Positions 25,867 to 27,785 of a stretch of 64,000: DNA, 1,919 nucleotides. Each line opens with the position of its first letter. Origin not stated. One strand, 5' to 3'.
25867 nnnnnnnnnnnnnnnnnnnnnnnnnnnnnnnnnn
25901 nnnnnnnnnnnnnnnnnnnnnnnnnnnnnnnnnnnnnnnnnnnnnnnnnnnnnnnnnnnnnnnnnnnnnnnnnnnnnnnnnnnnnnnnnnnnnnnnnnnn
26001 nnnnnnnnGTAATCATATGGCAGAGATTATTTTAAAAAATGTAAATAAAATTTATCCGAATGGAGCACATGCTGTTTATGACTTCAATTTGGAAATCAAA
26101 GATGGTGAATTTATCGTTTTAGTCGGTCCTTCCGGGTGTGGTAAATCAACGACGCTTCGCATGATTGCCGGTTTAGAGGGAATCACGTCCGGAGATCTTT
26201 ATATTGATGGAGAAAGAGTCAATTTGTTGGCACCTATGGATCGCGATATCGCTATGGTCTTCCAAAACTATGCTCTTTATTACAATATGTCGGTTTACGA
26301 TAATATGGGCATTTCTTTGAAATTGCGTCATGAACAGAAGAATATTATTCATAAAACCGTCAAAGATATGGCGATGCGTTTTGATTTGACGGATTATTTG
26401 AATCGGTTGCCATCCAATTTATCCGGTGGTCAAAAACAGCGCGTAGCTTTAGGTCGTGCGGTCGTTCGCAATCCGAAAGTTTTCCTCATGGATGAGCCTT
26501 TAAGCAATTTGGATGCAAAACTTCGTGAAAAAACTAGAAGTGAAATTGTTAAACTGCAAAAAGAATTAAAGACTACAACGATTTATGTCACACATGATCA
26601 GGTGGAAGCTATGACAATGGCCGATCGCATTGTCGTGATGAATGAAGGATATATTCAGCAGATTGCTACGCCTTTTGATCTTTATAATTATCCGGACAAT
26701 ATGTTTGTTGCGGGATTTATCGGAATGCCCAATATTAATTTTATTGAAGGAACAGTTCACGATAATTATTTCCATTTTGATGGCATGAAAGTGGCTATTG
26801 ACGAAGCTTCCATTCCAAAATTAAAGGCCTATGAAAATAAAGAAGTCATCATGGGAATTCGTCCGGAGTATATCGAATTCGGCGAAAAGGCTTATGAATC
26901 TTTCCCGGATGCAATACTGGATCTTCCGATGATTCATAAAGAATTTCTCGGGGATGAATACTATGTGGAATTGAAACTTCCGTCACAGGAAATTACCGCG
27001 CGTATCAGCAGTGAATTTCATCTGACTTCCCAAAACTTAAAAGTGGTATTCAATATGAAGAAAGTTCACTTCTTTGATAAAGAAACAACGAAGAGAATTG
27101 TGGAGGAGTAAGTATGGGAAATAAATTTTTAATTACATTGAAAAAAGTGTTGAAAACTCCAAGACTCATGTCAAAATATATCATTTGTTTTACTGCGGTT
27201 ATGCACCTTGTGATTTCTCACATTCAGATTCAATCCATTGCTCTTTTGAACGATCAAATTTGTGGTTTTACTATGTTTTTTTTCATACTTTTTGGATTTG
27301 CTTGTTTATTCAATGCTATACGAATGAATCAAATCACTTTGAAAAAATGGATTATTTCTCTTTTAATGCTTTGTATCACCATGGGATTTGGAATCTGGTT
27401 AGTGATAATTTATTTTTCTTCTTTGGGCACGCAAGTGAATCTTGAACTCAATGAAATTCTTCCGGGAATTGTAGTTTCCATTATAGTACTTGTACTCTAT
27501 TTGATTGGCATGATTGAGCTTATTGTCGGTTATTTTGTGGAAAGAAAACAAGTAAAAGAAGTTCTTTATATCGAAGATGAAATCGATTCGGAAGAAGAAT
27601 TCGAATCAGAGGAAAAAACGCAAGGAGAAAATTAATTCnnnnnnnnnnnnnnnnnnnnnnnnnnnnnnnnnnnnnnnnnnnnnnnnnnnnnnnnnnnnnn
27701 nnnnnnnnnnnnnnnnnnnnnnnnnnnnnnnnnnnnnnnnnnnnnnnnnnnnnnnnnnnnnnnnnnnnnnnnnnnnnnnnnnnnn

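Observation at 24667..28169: Four tightly packed unknown small membrane proteins bracketing the MsmK ATPase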

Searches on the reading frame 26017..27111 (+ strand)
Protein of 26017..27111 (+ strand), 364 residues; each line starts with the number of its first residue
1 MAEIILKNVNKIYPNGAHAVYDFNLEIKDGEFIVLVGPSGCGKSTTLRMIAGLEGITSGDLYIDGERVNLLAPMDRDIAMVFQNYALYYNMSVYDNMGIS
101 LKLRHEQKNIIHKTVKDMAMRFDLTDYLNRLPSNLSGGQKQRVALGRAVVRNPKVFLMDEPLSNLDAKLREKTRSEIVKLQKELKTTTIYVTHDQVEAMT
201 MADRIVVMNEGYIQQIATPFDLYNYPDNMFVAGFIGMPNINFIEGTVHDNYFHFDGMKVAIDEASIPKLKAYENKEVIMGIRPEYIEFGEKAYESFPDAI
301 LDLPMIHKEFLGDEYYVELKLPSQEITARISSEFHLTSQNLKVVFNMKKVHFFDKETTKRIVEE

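Call 4: search_protein_families(library=pfam, proteins=[window:26017-27111:+], max_evalue=1)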
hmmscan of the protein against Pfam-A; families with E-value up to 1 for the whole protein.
window:26017-27111:+ (364 aa): 27 families (the best 25 are shown)
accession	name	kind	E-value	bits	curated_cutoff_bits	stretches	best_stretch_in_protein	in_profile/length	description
PF00005.33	ABC_tran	-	4.9e-32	111.8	25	1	22-162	3-136/137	ABC transporter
PF17912.7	OB_MalK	-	6.9e-12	46.5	27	1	236-286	1-53/53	MalK OB fold domain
PF13304.12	AAA_21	-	8.6e-07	29.7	27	2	120-195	223-300/304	AAA domain, putative AbiEii toxin, Type IV TA system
PF17850.7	CysA_C_terminal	-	2.3e-06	28.5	29.7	1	241-287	1-42/43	CysA C-terminal regulatory domain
PF02463.25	SMC_N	-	1.8e-05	24.7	40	1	31-209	25-215/220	RecF/RecN/SMC N terminal domain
PF03215.21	Rad17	-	0.00077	19.9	23.8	1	25-57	40-72/186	Rad17 P-loop domain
PF13401.12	AAA_22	-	0.00084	20.1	27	1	29-53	4-28/130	AAA domain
PF16565.11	MIT_C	-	0.0023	18.3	25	1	164-235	57-126/142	Phospholipase D-like domain at C-terminus of MIT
PF20720.3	nSTAND3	-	0.0031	17.7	27.2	1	28-51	15-38/155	Novel STAND NTPase 3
PF00004.35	AAA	-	0.013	16.4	21.2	1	33-53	1-21/131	ATPase family associated with various cellular activities (AAA)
PF03193.22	RsgA_GTPase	-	0.016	15.5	30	1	27-52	104-128/174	RsgA GTPase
PF24389.1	ORC-CDC6-like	-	0.026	13.7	27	1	33-50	35-52/571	ORC-CDC6-like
PF13173.12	AAA_14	-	0.036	14.5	27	1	31-79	3-51/129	AAA domain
PF13521.12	AAA_28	-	0.042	14.5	27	1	33-53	2-22/164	AAA domain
PF13555.12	AAA_29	-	0.046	13.9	27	1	26-47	18-39/61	P-loop containing region of AAA domain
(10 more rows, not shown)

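Call 5: search_protein_families(library=ncbifam, proteins=[window:26017-27111:+], max_evalue=1)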
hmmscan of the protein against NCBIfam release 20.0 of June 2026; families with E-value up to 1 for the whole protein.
window:26017-27111:+ (364 aa): 193 families (the best 25 are shown)
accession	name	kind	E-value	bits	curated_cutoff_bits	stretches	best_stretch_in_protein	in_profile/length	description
NF008653.0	PRK11650.1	subfamily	4.5e-132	440.4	432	1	1-361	1-355/357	sn-glycerol-3-phosphate ABC transporter ATP-binding protein UgpC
NF008233.0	PRK11000.1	equivalog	1.3e-108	363.1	568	1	1-357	1-357/369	maltose/maltodextrin ABC transporter ATP-binding protein MalK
TIGR03265.1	PhnT2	equivalog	3.8e-94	315.8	457.7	1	4-342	5-332/353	putative 2-aminoethylphosphonate ABC transporter ATP-binding protein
NF040933.2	ABC_arch_GlcV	equivalog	2.8e-92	309.3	450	1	3-353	2-357/357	glucose ABC transporter ATP-binding protein GlcV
NF043075.1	MMSYN1_0197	equivalog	2.5e-90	302.8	550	1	4-353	3-339/341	spermidine/putrescine ABC transporter ATP-binding protein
NF006987.0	PRK09452.1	equivalog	6.5e-88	295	482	1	4-288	18-301/378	spermidine/putrescine ABC transporter ATP-binding protein PotA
NF008513.0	PRK11432.1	equivalog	5.6e-85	285.3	496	1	4-335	7-327/351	ferric ABC transporter ATP-binding protein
TIGR01187.1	potA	subfamily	1.1e-83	281.1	355.6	1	35-342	1-306/325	polyamine ABC transporter ATP-binding protein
NF040840.2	tungstate_WtpC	equivalog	7.7e-73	245.7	440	1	18-290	14-280/347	tungstate ABC transporter ATP-binding protein WtpC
TIGR00968.1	3a0106s01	subfamily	1.5e-72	244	342.75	1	4-239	1-235/237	sulfate ABC transporter ATP-binding protein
NF008105.0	PRK10851.1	equivalog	7.3e-70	235.5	502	1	4-265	3-265/362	sulfate/thiosulfate ABC transporter ATP-binding protein CysA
NF008621.0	PRK11607.1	equivalog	3.7e-69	233.3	613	1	6-330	22-346/377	putrescine ABC transporter ATP-binding subunit PotG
TIGR03258.1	PhnT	equivalog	8.1e-67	225.8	499.15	1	16-241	20-246/359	2-aminoethylphosphonate ABC transport system ATP-binding subunit PhnT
TIGR01186.1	proV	subfamily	2.7e-62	211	326.6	1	17-240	6-235/363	betaine/proline/choline family ABC transporter ATP-binding protein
TIGR01277.1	thiQ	equivalog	6.7e-53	179.4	245.05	1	9-216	3-210/213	thiamine ABC transporter ATP-binding protein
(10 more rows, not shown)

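Call 113: search_solved_structures(query=window:26017-27111:+, max_evalue=1e-60)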
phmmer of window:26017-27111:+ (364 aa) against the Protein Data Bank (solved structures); distinct sequences matched with E-value up to 1e-60: 19.
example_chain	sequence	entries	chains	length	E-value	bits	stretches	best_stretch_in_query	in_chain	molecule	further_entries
6yir_A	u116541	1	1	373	1.2e-114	386.2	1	1-361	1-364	Oligosaccharides import ATP-binding protein MsmX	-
7x0q_A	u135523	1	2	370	4.6e-114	384.3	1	1-362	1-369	ABC transporter related protein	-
2d62_A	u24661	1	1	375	1.5e-103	349.7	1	1-361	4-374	multiple sugar-binding transport ATP-binding protein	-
1g29_1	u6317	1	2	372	1e-98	333.9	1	4-361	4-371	MALTOSE TRANSPORT PROTEIN MALK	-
8ja7_C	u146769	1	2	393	1.1e-96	327.2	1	1-290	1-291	Trehalose import ATP-binding protein SugC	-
7cad_C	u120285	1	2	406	1.7e-94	320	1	1-288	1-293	ABC transporter, ATP-binding protein SugC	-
7cae_C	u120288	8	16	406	4.4e-94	318.6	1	1-288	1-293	ABC transporter, ATP-binding protein SugC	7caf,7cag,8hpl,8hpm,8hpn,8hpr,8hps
1v43_A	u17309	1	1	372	1.2e-93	317.2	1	1-362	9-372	sugar-binding transport ATP-binding protein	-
1vci_A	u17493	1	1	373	1.2e-93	317.2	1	1-362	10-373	sugar-binding transport ATP-binding protein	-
4tqu_S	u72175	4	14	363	4.2e-89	302.2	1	2-357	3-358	AlgS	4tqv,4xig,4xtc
1q1b_A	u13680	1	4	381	1.8e-81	277.1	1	1-323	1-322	Maltose/maltodextrin transport ATP-binding protein malK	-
1q12_A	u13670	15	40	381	1.8e-81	277.1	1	1-323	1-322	Maltose/maltodextrin transport ATP-binding protein malK | Maltose/maltodextrin import ATP-binding protein malK | Fused maltose transport subunit, ATP-binding co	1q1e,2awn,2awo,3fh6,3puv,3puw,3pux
9bcr_C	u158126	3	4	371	4.7e-81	275.7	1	4-323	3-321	Maltose/maltodextrin import ATP-binding protein MalK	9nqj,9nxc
9bcr_D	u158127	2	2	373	4.8e-81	275.7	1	4-323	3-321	Maltose/maltodextrin import ATP-binding protein MalK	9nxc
2r6g_A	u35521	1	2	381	4.8e-81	275.7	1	1-323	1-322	Maltose/maltodextrin import ATP-binding protein malK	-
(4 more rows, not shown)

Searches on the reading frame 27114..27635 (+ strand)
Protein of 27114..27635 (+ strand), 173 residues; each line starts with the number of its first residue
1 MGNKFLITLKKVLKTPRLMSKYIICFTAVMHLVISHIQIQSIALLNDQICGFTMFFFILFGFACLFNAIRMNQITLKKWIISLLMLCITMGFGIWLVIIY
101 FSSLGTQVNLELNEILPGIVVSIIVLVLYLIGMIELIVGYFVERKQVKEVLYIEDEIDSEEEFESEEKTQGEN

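Call 4: search_protein_families(library=pfam, proteins=[window:27114-27635:+], max_evalue=1)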
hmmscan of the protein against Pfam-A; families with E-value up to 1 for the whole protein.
window:27114-27635:+ (173 aa): 3 families
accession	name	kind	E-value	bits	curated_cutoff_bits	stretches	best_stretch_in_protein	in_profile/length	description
PF12304.13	BCLP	-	0.076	13.1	29.4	1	23-106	89-172/184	Beta-casein like protein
PF06749.17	DUF1218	-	0.2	12.6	25.3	0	118-150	35-67/95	Protein of unknown function (DUF1218)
PF01757.29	Acyl_transf_3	-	0.24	10.9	31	1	7-134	140-264/326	Acyltransferase domain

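Call 5: search_protein_families(library=ncbifam, proteins=[window:27114-27635:+], max_evalue=1)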
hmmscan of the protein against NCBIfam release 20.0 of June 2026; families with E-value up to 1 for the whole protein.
window:27114-27635:+ (173 aa): 1 family
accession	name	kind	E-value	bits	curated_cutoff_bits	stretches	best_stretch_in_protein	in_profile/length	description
TIGR03023.1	WcaJ_sugtrans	equivalog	0.52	9.5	410.75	1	23-153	6-135/453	undecaprenyl-phosphate glucose phosphotransferase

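Call 42: find_related_loci(query=A3, collection=metagenome_contigs, flank=10000)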
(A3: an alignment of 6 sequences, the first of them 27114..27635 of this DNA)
Query A3 (173 aa) in metagenome_contigs; peptide patterns used: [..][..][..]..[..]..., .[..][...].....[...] (x = any residue, [..] = any of these).
251 stretches matched a pattern; 106 encode a relative of the query (tblastn E <= 1e-3); the best 80 are kept; 80 distinct loci.
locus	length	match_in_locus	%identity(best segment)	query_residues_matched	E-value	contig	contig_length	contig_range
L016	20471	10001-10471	37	3-169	4e-32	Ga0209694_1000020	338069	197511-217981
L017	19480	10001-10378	43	14-139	4e-27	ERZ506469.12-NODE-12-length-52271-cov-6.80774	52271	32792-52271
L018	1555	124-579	29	1-148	2e-16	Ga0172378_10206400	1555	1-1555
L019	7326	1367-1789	26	9-145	3e-15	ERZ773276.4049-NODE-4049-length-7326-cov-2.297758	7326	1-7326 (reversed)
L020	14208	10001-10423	26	9-145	3e-15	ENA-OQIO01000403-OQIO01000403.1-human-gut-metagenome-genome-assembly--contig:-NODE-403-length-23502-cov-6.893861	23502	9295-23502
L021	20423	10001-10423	26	9-145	3e-15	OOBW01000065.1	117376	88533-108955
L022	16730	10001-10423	26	9-145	5e-15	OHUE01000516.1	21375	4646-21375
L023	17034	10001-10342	29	9-122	4e-15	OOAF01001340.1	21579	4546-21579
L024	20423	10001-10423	27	9-145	4e-15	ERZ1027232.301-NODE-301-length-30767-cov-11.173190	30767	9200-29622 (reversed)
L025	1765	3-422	28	9-145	5e-15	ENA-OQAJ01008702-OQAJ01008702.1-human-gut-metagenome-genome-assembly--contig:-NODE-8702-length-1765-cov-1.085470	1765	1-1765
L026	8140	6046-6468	26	9-145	5e-15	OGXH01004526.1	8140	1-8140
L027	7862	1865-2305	27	9-151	9e-15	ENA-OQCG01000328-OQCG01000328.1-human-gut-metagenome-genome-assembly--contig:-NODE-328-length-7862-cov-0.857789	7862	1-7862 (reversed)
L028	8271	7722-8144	26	9-145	9e-15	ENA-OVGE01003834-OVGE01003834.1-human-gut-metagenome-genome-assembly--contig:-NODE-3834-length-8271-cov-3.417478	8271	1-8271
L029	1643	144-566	26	9-145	6e-15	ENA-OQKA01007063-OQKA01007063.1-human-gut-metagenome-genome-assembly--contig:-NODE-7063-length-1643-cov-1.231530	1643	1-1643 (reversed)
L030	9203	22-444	26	9-145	1e-14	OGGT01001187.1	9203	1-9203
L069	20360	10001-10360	27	19-138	5e-13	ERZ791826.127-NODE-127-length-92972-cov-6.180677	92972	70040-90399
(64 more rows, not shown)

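Call 60: search_protein_families(library=pfam, alignment_id=A7, max_evalue=10)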
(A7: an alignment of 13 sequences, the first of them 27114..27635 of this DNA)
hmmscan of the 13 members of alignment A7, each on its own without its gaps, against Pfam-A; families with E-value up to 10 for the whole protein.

A. member 1, window:27114-27635:+ (173 aa): 3 families
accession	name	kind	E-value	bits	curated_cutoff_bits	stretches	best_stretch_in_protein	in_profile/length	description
PF12304.13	BCLP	-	0.076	13.1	29.4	1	23-106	89-172/184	Beta-casein like protein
PF06749.17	DUF1218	-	0.2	12.6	25.3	1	118-150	35-67/95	Protein of unknown function (DUF1218)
PF01757.29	Acyl_transf_3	-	0.24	10.9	31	1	7-134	140-264/326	Acyltransferase domain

B. families by the number of members that match (of 13 scanned): 44 families (the first 25 are shown)
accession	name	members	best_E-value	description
PF19529.4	DUF6057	5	0.012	Family of unknown function (DUF6057)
PF01757.29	Acyl_transf_3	3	0.0074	Acyltransferase domain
PF13567.11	DUF4131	3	0.15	Domain of unknown function (DUF4131)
PF04246.17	RseC_MucC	2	0.0038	Positive regulator of sigma(E), RseC/MucC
PF06749.17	DUF1218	2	0.0059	Protein of unknown function (DUF1218)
PF07331.16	TctB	2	0.084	Tripartite tricarboxylate transporter TctB family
PF01127.27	Sdh_cyt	2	0.22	Succinate dehydrogenase/Fumarate reductase transmembrane subunit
PF06570.16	DUF1129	2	0.3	Protein of unknown function (DUF1129)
PF17555.7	TssN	2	0.45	Type VI secretion system, TssN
PF03729.18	DUF308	2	0.92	Short repeat of unknown function (DUF308)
PF13630.11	SdpI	2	3.5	SdpI/YfhL protein family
PF10066.14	DUF2304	2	4.1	Uncharacterized conserved protein (DUF2304)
PF19592.4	DUF6097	1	0.0089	Family of unknown function (DUF6097)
PF05512.16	AWPM-19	1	0.012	AWPM-19-like family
PF06664.17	WLS-like_TM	1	0.015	Wntless-like, transmembrane domain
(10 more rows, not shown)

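Call 64: search_solved_structures(query=A7, max_evalue=10)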
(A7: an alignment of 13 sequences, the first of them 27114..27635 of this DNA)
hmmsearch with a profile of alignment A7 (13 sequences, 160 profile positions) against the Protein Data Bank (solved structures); distinct sequences matched with E-value up to 10: 3.
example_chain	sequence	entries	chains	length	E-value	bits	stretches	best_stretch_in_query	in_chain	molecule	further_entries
6s3r_G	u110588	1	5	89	0.15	15.1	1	66-110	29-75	Flagellar biosynthetic protein FliQ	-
8fk7_A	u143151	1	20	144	0.35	13.9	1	85-134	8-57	Flagellin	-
6pnj_F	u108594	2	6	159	0.92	12.6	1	89-138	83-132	Photosystem I reaction center protein PsaF subunit III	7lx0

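Call 71: search_protein_families(library=pfam, proteins=[L021:1078-1830:-, L021:2280-3695:+, L021:14880-15614:+, L021:14865-15674:-, L021:15652-15972:+, L021:16819-17547:+, L021:18137-19114:+, L021:18200-19591:-, L069:2218-3612:+, L069:16715-18796:-], max_evalue=0.001)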
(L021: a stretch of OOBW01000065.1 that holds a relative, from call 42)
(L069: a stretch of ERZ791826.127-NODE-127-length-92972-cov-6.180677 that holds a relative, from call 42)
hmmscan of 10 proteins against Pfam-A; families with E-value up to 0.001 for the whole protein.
L021:1078-1830:- (250 aa): 4 families
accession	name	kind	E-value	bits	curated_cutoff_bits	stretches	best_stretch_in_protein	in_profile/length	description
PF01614.24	IclR_C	-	2e-32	112.6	24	1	73-243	2-174/174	Bacterial transcriptional regulator IclR C-terminal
PF09339.16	HTH_IclR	-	8.8e-12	45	22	1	4-53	1-50/52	IclR helix-turn-helix domain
PF01047.28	MarR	-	6.2e-05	23.3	24.6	1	9-56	6-52/59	MarR family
PF12802.13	MarR_2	-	0.00012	22.6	27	1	9-56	8-55/61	MarR family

L021:2280-3695:+ (471 aa): 1 family
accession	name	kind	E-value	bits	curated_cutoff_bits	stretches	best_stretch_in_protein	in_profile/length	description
PF01554.23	MatE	-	2.5e-35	122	24.9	2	37-194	1-158/161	MatE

L021:14880-15614:+ (244 aa): 7 families
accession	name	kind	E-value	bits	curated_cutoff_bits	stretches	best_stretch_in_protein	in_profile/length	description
PF13561.12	adh_short_C2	-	4.6e-60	203.6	27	1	7-240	1-234/236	Enoyl-(Acyl carrier protein) reductase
PF00106.31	adh_short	-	3.2e-48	164.2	26.6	1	3-192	3-190/195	short chain dehydrogenase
PF08659.16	KR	-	1.3e-11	45.2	22.6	1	4-113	4-116/180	KR domain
PF23441.1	SDR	-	1.7e-11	44.4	27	1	57-241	73-255/258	SDR-like rossmann domain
PF01370.27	Epimerase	-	1.8e-07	31.3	20.9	1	4-70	2-62/240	NAD dependent epimerase/dehydratase family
PF03435.24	Sacchrp_dh_NADP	-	6.2e-05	23.8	25.1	1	4-68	2-65/129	Saccharopine dehydrogenase NADP binding domain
PF16363.11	GDP_Man_Dehyd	-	0.00021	21.3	27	1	5-71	2-74/332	GDP-mannose 4,6 dehydratase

L021:14865-15674:- (269 aa): 0 families

L021:15652-15972:+ (106 aa): 3 families
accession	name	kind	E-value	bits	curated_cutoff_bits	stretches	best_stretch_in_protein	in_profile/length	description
PF07883.17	Cupin_2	-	3.8e-15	55.8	27.2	1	33-95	3-67/70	Cupin domain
PF02311.25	AraC_binding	-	3.6e-06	27.2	21.1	1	26-88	2-63/135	AraC-like ligand binding domain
PF12973.13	Cupin_7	-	3.5e-05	24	27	1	14-95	17-97/105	ChrR Cupin-like domain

L021:16819-17547:+ (242 aa): 0 families

L021:18137-19114:+ (325 aa): 0 families

L021:18200-19591:- (463 aa): 1 family
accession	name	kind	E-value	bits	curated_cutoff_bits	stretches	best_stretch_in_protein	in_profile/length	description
PF03432.20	Relaxase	-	2.3e-32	112.5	24.6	1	30-164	1-132/132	MobA/VirD2-like, nuclease domain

L069:2218-3612:+ (464 aa): 1 family
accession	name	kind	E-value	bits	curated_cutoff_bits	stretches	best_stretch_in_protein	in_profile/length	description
PF01554.23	MatE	-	1.7e-31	109.5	24.9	2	31-180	1-150/161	MatE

L069:16715-18796:- (693 aa): 0 families
